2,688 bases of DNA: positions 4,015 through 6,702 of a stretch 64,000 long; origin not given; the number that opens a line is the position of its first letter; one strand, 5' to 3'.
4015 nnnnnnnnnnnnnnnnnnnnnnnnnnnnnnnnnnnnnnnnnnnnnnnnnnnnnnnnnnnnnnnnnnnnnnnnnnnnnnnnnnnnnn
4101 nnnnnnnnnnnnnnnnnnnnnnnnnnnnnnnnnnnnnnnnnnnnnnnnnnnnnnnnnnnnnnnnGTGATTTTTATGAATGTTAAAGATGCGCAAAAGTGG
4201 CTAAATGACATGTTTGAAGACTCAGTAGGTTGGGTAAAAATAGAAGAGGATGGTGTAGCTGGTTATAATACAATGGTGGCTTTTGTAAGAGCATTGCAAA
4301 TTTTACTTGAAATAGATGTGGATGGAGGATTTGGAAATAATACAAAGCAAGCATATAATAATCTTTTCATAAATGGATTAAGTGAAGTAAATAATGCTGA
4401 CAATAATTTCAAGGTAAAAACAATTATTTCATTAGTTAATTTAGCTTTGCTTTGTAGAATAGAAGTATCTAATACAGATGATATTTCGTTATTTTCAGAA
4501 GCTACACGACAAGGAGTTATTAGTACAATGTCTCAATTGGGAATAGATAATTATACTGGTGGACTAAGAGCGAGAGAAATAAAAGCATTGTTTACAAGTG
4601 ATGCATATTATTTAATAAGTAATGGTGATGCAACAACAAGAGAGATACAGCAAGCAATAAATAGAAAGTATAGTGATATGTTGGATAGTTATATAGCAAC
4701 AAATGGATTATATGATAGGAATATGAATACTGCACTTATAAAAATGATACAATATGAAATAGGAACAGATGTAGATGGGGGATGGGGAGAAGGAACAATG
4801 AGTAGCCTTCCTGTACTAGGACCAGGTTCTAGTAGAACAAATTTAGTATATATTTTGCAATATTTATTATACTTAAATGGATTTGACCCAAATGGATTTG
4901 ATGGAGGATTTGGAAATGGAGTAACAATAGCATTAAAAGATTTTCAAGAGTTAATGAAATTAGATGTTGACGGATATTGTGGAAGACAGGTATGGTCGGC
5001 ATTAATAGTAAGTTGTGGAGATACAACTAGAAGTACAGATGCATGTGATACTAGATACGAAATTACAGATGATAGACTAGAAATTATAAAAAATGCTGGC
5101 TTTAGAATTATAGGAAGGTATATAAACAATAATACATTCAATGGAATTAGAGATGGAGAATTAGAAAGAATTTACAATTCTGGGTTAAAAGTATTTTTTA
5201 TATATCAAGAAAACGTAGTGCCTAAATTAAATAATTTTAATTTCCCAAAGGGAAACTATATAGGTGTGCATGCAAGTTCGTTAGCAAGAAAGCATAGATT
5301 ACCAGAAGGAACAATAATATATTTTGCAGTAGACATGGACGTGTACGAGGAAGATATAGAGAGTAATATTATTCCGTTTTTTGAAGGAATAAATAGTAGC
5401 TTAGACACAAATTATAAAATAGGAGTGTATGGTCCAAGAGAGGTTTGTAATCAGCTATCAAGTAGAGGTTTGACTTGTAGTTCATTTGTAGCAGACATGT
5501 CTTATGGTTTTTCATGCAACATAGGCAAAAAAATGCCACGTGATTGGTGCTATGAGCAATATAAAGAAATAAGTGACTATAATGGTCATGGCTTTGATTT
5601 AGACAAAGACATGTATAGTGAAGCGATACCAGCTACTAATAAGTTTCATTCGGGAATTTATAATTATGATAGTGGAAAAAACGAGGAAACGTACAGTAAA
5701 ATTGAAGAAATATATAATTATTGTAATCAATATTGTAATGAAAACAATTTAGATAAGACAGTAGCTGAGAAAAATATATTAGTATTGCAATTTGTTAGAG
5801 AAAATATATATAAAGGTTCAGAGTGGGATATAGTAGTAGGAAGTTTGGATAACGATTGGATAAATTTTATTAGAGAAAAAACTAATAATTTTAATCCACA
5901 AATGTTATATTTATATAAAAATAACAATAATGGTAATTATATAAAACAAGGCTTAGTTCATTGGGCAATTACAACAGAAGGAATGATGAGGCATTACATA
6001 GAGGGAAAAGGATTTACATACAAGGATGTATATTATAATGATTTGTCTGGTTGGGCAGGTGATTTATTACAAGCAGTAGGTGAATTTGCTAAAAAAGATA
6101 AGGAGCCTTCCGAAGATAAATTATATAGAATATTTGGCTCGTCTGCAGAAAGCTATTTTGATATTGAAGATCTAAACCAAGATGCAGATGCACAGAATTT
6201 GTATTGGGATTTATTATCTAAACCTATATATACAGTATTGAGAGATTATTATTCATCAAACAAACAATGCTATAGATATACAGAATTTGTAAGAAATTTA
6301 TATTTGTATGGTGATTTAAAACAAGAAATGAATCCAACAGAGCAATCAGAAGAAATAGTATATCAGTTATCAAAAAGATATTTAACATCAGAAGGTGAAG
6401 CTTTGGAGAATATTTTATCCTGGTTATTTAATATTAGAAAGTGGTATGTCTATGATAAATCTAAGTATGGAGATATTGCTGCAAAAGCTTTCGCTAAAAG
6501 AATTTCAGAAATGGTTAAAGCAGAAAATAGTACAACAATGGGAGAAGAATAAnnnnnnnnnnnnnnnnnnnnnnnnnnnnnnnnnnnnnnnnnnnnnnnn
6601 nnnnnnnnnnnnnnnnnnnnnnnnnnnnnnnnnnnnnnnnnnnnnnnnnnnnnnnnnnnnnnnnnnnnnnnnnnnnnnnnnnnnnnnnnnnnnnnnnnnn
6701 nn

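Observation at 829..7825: A mobile element carries three paralogues of the Spo0A effector domain, two as complete response regulators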

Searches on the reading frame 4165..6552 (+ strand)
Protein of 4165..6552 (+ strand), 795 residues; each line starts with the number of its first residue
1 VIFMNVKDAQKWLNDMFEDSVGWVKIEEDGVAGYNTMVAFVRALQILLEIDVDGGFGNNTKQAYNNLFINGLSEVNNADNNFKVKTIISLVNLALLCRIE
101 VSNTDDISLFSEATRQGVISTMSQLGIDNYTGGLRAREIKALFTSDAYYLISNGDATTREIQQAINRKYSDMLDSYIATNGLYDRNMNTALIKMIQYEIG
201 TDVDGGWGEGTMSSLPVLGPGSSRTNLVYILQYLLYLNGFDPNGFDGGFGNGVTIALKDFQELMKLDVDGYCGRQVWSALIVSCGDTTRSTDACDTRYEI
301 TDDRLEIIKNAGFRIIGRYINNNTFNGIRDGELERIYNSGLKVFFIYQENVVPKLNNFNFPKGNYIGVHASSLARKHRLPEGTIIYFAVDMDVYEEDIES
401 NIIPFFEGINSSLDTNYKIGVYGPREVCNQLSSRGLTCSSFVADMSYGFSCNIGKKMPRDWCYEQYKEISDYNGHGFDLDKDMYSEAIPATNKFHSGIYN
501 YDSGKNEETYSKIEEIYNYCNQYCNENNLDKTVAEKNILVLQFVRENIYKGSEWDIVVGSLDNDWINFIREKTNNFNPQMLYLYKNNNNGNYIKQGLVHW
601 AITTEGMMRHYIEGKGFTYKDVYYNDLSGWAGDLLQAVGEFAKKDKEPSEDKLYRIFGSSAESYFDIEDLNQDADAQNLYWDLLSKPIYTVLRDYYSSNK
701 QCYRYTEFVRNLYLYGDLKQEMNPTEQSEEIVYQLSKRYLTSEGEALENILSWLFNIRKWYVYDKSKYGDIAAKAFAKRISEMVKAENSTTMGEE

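Call 3: search_protein_families(library=pfam, proteins=[window:4165-6552:+], max_evalue=0.01)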
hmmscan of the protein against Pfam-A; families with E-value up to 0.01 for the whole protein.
window:4165-6552:+ (795 aa): 2 families
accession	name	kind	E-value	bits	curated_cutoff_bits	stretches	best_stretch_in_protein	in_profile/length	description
PF08924.17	Rv2525c_GlyHyd-like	-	3.9e-35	122.2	27.2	1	308-465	3-157/198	Rv2525c-like, glycoside hydrolase-like domain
PF01471.23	PG_binding_1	-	6.5e-15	55.5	23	1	226-280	3-57/57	Putative peptidoglycan binding domain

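Call 30: search_protein_families(library=phrogs, proteins=[window:4165-6552:+], max_evalue=0.01)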
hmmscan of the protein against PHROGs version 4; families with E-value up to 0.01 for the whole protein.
window:4165-6552:+ (795 aa): 5 families
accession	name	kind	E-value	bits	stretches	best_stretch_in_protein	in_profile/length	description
phrog_15213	-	unknown function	1.8e-114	384.8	1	7-701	6-709/781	-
phrog_13480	-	lysis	4.8e-17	63.2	1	307-436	21-150/234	endolysin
phrog_2649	-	lysis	3.1e-12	47.9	1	228-280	184-235/261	endolysin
phrog_1493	-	lysis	1.5e-08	35.2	1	154-291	196-316/394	endolysin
phrog_1224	-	head and packaging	3.3e-06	27.6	0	224-287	9-71/438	endolysin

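Call 31: search_dna_similar(query=window:4165-6549:+, collection=phages, mode=protein, max_evalue=0.00001, max_rows=25)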
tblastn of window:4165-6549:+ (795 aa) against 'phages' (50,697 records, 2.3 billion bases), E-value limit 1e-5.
Records with a match: 1; places in all: 1; records where one place covers at least 80% of the query: 0.
Best place of each record, by identity: <60% 1.
By first word of the organism name: Bacteriophage 1.
By host as written in the record: - 1.
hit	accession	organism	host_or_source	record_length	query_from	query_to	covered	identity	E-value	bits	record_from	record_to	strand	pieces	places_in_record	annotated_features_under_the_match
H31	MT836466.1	Bacteriophage sp.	human fecal samples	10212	5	496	62%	32.8%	3e-53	206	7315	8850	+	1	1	record has no annotation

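Call 39: search_protein_families(library=ncbifam, proteins=[window:4165-6552:+], max_evalue=0.01)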
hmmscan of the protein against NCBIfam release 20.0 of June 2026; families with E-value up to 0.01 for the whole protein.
window:4165-6552:+ (795 aa): 3 families
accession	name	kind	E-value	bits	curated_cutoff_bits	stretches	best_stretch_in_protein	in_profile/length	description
NF052335.1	PdgHdaseHSB129560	equivalog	4.1e-11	42.8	500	1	194-288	175-269/330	peptidoglycan hydrolase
NF052336.1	PdgHdaseHSB100310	equivalog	5.7e-11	42.3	500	1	205-288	170-254/316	peptidoglycan hydrolase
TIGR02869.1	spore_SleB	equivalog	3.1e-09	37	236.5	1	226-292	14-80/201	spore cortex-lytic enzyme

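Call 81: find_related_loci(query=window:4174-6549:+, collection=viral_contigs, flank=10000)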
Query window:4174-6549:+ (792 aa) in viral_contigs; peptide patterns used: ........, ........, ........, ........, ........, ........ (x = any residue, [..] = any of these).
43 stretches matched a pattern, but none encodes a relative of the query by tblastn (E <= 1e-3).
